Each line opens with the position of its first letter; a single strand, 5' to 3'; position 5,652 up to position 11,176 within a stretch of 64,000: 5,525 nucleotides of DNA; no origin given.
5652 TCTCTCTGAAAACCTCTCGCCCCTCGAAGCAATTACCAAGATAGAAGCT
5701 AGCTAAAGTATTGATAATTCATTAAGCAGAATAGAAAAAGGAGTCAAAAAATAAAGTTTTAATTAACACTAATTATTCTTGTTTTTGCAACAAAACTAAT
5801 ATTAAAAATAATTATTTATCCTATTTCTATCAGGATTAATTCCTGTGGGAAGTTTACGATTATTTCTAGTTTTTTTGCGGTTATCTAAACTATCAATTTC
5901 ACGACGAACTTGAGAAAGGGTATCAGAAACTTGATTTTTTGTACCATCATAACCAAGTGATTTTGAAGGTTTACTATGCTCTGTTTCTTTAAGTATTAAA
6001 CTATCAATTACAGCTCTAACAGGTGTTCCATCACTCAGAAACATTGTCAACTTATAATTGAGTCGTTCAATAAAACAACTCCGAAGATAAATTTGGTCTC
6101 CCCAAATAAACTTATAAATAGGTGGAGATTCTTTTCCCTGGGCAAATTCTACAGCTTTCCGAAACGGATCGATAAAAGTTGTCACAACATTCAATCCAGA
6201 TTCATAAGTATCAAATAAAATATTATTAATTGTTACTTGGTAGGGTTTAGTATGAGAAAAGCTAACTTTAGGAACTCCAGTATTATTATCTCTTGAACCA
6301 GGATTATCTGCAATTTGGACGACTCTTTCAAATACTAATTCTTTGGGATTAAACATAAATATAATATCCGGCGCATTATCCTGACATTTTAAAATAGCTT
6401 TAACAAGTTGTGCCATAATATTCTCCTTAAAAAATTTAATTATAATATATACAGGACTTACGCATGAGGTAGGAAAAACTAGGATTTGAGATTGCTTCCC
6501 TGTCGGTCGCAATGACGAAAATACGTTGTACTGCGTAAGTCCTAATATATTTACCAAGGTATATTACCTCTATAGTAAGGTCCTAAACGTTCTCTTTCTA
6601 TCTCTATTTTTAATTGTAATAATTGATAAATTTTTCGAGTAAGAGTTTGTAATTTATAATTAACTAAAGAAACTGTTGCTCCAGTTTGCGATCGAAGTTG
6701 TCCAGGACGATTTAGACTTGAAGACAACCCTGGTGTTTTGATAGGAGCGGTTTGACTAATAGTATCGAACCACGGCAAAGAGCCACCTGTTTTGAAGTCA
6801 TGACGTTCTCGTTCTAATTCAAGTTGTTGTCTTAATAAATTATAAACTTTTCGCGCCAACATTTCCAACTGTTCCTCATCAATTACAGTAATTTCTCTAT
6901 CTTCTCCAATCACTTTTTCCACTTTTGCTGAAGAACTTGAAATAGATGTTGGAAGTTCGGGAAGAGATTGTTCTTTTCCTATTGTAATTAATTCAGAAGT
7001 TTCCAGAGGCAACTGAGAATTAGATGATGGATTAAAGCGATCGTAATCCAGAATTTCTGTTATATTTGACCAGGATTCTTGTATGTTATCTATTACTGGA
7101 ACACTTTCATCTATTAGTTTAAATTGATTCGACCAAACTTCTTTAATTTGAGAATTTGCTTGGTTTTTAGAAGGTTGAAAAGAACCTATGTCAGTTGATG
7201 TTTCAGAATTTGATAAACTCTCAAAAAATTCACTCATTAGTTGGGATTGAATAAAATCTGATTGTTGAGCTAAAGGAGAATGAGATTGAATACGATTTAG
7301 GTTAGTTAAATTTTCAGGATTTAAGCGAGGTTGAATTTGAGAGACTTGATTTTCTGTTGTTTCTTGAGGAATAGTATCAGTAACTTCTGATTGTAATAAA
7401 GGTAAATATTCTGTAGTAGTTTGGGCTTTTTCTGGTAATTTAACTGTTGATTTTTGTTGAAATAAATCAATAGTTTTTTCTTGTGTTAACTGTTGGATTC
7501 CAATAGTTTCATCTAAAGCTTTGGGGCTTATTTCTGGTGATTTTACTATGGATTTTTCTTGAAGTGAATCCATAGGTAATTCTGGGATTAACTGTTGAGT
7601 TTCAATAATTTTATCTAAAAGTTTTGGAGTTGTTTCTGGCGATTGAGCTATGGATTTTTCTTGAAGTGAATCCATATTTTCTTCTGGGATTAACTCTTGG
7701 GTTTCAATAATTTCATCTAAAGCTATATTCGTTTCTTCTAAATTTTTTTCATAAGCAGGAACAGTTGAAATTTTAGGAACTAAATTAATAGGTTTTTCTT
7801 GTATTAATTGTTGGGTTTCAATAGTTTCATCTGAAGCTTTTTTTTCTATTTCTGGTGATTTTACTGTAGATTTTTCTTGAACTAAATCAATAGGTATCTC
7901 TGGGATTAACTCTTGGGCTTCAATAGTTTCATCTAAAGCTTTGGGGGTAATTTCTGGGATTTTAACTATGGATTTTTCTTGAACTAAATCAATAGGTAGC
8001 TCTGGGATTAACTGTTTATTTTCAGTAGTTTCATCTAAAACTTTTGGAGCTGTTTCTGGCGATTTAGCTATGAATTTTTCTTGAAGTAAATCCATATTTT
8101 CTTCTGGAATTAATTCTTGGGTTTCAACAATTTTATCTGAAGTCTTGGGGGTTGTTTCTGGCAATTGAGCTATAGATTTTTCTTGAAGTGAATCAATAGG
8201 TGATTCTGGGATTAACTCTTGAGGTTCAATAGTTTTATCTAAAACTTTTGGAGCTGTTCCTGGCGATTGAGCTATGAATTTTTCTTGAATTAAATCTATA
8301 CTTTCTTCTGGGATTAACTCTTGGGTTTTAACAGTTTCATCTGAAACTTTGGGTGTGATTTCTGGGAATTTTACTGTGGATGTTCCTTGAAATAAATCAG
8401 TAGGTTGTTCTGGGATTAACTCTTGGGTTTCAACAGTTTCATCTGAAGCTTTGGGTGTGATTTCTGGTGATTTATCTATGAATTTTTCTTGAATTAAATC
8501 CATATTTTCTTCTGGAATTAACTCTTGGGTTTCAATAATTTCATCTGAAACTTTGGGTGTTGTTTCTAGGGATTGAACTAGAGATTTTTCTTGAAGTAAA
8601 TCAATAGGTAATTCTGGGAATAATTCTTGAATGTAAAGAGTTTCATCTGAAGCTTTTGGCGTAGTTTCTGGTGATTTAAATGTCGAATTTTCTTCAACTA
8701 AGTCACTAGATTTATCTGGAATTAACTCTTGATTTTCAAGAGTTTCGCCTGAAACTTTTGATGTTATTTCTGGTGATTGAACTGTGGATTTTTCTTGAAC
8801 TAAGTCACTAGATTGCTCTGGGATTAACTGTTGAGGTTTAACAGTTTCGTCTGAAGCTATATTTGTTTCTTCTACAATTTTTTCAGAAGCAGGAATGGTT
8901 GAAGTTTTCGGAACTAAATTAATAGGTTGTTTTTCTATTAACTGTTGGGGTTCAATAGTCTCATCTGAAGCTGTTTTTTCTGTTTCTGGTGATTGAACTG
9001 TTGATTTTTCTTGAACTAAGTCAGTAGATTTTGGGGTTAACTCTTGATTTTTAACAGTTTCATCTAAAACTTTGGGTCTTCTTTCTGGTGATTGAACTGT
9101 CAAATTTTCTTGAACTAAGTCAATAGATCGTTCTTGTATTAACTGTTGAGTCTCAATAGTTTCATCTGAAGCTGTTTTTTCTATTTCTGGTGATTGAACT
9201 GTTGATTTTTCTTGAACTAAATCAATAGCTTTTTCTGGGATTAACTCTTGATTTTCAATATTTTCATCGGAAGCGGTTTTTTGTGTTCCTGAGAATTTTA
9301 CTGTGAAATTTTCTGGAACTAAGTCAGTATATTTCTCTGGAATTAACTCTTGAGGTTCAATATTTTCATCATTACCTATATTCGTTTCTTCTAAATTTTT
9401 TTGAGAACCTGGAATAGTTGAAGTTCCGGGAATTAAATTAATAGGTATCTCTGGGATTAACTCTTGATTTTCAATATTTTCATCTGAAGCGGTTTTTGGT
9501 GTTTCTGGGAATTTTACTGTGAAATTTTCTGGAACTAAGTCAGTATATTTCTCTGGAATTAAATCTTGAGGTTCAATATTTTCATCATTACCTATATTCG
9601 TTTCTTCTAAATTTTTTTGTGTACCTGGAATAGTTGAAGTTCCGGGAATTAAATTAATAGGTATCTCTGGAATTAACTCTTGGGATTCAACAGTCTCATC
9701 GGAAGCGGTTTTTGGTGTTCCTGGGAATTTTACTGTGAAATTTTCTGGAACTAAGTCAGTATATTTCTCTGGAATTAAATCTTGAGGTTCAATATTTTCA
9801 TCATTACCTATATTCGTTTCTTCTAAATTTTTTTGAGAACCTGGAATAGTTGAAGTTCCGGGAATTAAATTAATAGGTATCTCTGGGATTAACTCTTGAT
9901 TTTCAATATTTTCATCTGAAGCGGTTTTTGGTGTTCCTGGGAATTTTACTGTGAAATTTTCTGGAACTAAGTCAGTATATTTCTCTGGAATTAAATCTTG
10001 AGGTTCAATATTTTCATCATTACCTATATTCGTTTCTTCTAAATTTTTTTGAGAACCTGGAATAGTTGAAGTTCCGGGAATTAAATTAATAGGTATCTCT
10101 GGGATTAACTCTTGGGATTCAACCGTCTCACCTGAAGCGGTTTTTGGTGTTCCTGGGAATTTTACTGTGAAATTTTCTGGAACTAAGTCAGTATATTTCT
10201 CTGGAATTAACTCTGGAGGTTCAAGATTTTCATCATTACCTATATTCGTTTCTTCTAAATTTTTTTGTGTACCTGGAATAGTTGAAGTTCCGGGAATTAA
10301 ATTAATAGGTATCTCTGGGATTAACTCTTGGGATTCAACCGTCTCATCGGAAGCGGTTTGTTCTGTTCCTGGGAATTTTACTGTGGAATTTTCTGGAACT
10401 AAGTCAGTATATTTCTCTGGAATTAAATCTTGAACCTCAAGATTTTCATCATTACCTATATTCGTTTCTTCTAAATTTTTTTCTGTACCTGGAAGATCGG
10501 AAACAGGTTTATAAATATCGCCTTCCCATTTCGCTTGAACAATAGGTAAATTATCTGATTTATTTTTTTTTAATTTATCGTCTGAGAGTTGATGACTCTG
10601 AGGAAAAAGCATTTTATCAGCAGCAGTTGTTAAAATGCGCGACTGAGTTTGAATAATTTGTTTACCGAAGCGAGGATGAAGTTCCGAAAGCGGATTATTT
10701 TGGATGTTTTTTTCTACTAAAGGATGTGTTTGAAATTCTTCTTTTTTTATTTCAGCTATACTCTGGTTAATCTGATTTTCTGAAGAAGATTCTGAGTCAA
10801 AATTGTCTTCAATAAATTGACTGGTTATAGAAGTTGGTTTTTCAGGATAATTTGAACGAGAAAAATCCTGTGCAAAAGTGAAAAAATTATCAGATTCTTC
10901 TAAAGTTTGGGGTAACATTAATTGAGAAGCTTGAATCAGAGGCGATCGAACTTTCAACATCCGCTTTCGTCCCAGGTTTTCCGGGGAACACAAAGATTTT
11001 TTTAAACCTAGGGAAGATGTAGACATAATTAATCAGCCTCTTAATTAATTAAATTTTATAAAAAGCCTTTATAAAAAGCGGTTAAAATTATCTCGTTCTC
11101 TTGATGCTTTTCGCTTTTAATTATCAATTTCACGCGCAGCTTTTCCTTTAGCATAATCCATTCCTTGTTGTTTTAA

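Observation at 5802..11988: Sheathless tail-tube module: 50-aa ORF, gp19-like tube, 1491-aa repeat protein in the tape-measure position, and a second tube-like protein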

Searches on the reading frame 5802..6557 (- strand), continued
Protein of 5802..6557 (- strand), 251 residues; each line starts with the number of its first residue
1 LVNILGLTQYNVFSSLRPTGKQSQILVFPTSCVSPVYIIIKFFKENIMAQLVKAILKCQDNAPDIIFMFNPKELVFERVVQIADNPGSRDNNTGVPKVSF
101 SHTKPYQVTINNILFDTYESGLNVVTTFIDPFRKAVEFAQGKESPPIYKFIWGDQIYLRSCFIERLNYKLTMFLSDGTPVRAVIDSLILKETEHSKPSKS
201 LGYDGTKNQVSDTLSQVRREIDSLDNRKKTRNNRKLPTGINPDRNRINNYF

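Call 60: search_protein_families(library=ncbifam, proteins=[L050:2615-4330:+, L050:4642-5100:+, L050:5102-5647:+, L050:8925-9338:+, L050:10171-12513:+, L050:13553-14626:+, L050:674-1906:-, L052:3775-4233:-, L052:4268-6256:-], max_evalue=0.001)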
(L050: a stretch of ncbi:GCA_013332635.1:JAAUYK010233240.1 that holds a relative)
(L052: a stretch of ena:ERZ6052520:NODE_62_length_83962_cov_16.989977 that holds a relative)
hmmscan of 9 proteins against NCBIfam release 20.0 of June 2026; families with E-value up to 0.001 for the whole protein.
L050:2615-4330:+ (571 aa): 0 families

L050:4642-5100:+ (152 aa): 3 families
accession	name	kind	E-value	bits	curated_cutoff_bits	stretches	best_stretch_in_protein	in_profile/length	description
TIGR02241.1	TIGR02241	subfamily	8.1e-37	126.1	62.4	1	3-150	2-140/141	conserved hypothetical phage tail region protein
NF053770.1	CIS5_fam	equivalog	8.1e-07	28.8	260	1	54-151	52-143/148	CIS5 family contractile injection system inner tube adaptor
NF053769.1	CIS1_fam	equivalog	0.00083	19.5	220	0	57-136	54-133/150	CIS1 family contractile injection system inner tube protein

L050:5102-5647:+ (181 aa): 3 families
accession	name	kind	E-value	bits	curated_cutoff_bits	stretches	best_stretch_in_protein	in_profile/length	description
TIGR02241.1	TIGR02241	subfamily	5e-26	91.2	62.4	1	20-171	4-140/141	conserved hypothetical phage tail region protein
NF053770.1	CIS5_fam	equivalog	2.1e-12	46.9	260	1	79-170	51-141/148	CIS5 family contractile injection system inner tube adaptor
NF053769.1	CIS1_fam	equivalog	1.1e-08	35.3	220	1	79-160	50-136/150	CIS1 family contractile injection system inner tube protein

L050:8925-9338:+ (137 aa): 0 families

L050:10171-12513:+ (780 aa): 1 family
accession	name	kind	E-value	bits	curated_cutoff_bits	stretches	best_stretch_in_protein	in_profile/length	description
TIGR02243.1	TIGR02243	equivalog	3.3e-155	518.3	155.8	1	14-726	1-658/659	putative baseplate assembly protein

L050:13553-14626:+ (357 aa): 3 families
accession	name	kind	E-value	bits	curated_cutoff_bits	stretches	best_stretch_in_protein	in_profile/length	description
TIGR02242.1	tail_TIGR02242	domain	1.4e-36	125.5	51.85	1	177-301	2-129/131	phage tail protein domain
NF053768.1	CIS12_fam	equivalog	2.8e-18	66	860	1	171-270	468-571/715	CIS12 family contractile injection system protein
TIGR01634.1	tail_P2_I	equivalog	4.5e-06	26.6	30.05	1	210-266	29-83/139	phage tail protein I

L050:674-1906:- (410 aa): 0 families

L052:3775-4233:- (152 aa): 1 family
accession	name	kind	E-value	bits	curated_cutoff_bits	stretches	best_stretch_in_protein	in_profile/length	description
NF033420.0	T6SS_PAAR_dom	equivalog_domain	1.3e-08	34.9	124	1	109-135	19-45/94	type VI secretion system PAAR protein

L052:4268-6256:- (662 aa): 14 families
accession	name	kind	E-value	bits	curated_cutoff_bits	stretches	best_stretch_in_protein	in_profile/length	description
NF042959.1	IteA_antiphage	equivalog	5.4e-29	101.5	510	1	446-626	123-304/367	anti-phage ATPase IteA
TIGR01242.2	TIGR01242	subfamily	1.9e-23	83.1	500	1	452-644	152-354/362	proteasome-activating nucleotidase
NF003069.1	PRK03992.1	subfamily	3.4e-23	82.4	500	1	452-643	169-370/379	proteasome-activating nucleotidase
TIGR01243.1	CDC48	subfamily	3.4e-19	68.6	802.65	1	451-622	215-392/733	CDC48 family AAA ATPase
NF047748.1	PrtsmActNtasePan1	equivalog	1.2e-18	67.3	750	1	451-643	185-387/405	proteasome-activating nucleotidase Pan1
NF041006.2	cell_div_CdvC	equivalog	1.7e-18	66.7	650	1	452-621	138-317/370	cell division protein CdvC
TIGR01241.2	FtsH_fam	equivalog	8e-18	64.5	600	1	450-643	197-400/598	ATP-dependent zinc metalloprotease FtsH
NF047747.1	PrtsmActNtasePan2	equivalog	2.6e-17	63.2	700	1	451-643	188-390/397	proteasome-activating nucleotidase Pan2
NF008004.0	PRK10733.1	equivalog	1.7e-13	49.5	1008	1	448-641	185-388/644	ATP-dependent zinc metalloprotease FtsH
NF003229.0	PRK04195.1-5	equivalog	9.9e-11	41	280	1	448-521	44-118/413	replication factor C large subunit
TIGR03689.1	pup_AAA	equivalog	1.9e-09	36.8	504.75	1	452-630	220-417/512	proteasome ATPase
TIGR03922.1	T7SS_EccA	equivalog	9.2e-08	31.1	466.65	1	452-553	316-420/557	type VII secretion AAA-ATPase EccA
TIGR02881.1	spore_V_K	equivalog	0.00043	19.4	422.95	1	451-519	45-118/261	stage V sporulation protein K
TIGR02880.1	cbbX_cfxQ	equivalog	0.00052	19.4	459.25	0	450-565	60-176/284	CbbX protein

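Call 61: search_solved_structures(query=L050:4642-5100:+, max_evalue=0.001)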
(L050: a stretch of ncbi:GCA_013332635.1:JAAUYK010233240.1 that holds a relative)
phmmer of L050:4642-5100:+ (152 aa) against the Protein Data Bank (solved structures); distinct sequences matched with E-value up to 0.001: 7.
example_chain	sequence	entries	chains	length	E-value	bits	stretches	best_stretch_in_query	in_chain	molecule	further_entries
7adz_1a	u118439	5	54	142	1.2e-08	38.5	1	8-148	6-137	Phage tail protein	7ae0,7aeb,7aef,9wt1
9gtp_a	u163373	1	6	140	3.8e-08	36.8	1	94-148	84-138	Phage tail protein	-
7b5h_AN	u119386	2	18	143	1.5e-07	34.9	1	9-148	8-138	All3324 protein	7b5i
9r9h_B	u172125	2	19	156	6.2e-06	29.6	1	55-149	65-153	Phage tail protein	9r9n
8bl4_v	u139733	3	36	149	1.2e-05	28.8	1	3-147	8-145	Phage tail protein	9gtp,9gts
9rce_I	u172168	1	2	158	0.00027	24.3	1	54-150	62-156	Conserved hypothetical phage tail region protein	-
7aeb_Y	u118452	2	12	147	0.00031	24.1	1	49-148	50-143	Phospholipid/glycerol acyltransferase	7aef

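Call 62: search_solved_structures(query=L050:5102-5647:+, max_evalue=0.001)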
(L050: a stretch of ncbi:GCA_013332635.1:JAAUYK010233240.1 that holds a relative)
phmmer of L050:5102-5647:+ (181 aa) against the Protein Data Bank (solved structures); distinct sequences matched with E-value up to 0.001: 7.
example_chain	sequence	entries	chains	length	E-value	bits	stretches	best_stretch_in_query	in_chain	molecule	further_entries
9r9h_B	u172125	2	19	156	4.3e-10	42.8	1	23-169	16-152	Phage tail protein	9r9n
7adz_1a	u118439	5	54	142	1.1e-07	35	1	76-168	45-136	Phage tail protein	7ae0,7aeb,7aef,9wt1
7b5h_AN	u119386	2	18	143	3.9e-07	33.2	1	74-169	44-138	All3324 protein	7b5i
8bl4_v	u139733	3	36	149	5.8e-07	32.6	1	70-164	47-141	Phage tail protein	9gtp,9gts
9qgl_1A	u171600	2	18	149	4.3e-06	29.8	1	78-167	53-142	Phage tail protein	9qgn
6j0b_a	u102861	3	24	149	1.9e-05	27.6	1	79-166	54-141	Pvc1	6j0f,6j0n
6rao_A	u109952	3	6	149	0.00016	24.7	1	79-166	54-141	Afp1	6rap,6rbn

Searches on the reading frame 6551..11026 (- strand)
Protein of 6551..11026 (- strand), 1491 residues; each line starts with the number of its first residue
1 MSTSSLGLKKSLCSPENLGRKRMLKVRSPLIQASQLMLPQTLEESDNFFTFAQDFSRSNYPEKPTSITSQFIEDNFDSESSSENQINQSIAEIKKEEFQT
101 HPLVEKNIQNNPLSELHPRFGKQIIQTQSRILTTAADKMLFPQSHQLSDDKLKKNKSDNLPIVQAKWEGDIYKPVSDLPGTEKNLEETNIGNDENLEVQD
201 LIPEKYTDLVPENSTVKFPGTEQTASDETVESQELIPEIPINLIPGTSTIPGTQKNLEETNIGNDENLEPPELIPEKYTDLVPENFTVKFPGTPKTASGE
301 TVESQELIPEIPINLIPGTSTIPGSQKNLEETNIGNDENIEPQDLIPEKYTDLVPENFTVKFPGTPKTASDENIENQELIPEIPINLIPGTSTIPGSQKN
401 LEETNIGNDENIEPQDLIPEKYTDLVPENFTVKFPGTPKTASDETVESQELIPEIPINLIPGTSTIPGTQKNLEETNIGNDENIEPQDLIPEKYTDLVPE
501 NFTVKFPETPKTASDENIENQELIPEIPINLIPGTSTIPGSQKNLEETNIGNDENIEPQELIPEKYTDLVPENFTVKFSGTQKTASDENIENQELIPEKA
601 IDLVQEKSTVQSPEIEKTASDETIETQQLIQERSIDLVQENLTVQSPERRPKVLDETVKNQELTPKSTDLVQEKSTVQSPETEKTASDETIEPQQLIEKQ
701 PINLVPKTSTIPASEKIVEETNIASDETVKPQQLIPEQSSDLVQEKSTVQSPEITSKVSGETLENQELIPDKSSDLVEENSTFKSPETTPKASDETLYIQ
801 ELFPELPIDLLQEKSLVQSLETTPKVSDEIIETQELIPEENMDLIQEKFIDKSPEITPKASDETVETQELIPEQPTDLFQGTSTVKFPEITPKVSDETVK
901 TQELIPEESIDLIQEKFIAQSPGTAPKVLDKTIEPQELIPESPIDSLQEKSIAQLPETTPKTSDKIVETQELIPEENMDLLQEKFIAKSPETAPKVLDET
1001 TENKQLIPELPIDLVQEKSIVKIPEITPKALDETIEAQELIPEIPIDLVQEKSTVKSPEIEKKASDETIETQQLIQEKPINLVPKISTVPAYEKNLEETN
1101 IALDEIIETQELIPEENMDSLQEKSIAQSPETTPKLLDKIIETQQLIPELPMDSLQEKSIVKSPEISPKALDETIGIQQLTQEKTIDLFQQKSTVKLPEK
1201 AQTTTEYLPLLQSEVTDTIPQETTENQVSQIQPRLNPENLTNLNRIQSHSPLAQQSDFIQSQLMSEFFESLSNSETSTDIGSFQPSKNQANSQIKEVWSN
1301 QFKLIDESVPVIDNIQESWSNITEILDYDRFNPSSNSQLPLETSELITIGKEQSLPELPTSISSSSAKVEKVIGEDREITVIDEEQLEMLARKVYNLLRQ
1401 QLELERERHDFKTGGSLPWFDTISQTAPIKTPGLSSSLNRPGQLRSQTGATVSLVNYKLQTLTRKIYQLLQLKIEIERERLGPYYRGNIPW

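Call 6: search_protein_families(library=pfam, proteins=[window:6551-11026:-], max_evalue=0.1)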
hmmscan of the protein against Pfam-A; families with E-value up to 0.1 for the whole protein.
window:6551-11026:- (1491 aa): 0 families

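Call 36: search_solved_structures(query=window:6551-11026:-, max_evalue=1)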
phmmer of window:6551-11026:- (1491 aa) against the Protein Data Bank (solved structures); distinct sequences matched with E-value up to 1: 6.
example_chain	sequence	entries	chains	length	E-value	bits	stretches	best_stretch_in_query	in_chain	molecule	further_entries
8c8i_D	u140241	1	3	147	0.18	12.7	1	1203-1329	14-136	Orf20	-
7pwx_CCC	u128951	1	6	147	0.18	12.7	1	1203-1329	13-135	Orf20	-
7pwj_CCC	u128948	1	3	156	0.19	12.6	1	1203-1330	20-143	Orf20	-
6h49_A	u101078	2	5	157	0.2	12.6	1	1203-1330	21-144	Orf20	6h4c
8p8o_H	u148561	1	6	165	0.2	12.6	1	1203-1330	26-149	Orf20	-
7dlv_D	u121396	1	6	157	0.21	12.5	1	1203-1329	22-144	Orf20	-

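Call 46: search_protein_families(library=ncbifam, proteins=[window:6551-11026:-], max_evalue=0.01)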
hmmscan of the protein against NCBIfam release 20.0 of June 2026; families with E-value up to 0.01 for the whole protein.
window:6551-11026:- (1491 aa): 0 families

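Call 47: search_protein_families(library=phrogs, proteins=[window:6551-11026:-], max_evalue=0.01)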
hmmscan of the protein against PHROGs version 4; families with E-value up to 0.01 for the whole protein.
window:6551-11026:- (1491 aa): 1 family
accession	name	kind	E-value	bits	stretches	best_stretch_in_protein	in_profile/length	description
phrog_3916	-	tail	0.00053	21.1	0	549-604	71-123/177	tail fiber assembly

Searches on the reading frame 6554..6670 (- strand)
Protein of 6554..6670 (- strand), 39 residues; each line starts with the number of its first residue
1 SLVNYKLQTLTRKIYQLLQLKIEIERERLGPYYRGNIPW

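Call 54: search_solved_structures(query=A3, max_evalue=10, show_alignments=3)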
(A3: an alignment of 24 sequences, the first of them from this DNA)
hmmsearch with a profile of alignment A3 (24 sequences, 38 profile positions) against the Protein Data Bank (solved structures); distinct sequences matched with E-value up to 10: 0.
